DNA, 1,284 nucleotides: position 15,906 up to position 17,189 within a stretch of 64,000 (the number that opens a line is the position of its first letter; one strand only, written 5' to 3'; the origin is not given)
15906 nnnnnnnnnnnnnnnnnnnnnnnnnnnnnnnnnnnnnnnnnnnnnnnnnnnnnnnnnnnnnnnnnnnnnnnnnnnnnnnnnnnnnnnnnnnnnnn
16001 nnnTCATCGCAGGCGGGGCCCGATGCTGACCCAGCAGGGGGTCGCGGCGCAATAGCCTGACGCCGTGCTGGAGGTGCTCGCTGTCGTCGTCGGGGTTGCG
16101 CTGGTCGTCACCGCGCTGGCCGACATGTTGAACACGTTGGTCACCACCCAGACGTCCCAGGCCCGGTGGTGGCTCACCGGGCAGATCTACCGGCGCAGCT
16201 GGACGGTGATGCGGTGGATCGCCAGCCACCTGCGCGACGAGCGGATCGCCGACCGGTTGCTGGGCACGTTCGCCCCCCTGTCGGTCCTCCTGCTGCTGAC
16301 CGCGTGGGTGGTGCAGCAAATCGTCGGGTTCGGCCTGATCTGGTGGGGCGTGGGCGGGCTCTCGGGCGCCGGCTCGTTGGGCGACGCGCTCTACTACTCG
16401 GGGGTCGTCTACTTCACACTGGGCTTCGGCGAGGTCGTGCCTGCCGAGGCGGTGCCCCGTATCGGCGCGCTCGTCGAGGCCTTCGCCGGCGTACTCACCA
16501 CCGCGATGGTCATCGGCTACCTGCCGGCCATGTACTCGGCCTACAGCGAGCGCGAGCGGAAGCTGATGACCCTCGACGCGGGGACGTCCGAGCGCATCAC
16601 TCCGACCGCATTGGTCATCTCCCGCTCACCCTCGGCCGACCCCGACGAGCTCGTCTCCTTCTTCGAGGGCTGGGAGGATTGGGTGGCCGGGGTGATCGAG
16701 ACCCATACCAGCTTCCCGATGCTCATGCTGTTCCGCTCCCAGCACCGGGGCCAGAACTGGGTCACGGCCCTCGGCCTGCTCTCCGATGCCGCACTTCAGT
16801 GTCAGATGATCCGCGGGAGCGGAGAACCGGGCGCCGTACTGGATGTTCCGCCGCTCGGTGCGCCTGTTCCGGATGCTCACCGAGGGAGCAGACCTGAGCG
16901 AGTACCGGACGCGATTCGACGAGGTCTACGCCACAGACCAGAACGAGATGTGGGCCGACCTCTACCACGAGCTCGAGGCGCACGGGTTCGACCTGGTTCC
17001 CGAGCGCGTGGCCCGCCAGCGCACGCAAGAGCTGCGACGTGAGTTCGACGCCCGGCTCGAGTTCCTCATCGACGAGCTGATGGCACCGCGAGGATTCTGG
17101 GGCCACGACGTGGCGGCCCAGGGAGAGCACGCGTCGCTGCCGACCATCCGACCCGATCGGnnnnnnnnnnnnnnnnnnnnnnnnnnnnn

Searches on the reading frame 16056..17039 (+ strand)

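Call 38: search_protein_families(library=pfam, proteins=[window:16056-17039:+], max_evalue=0.001)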
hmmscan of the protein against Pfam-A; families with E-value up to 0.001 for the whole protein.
window:16056-17039:+ (328 aa): 1 family
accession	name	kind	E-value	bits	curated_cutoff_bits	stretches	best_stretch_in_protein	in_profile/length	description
PF07885.22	Ion_trans_2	-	2.5e-09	37.3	22.5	1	89-156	16-73/79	Ion channel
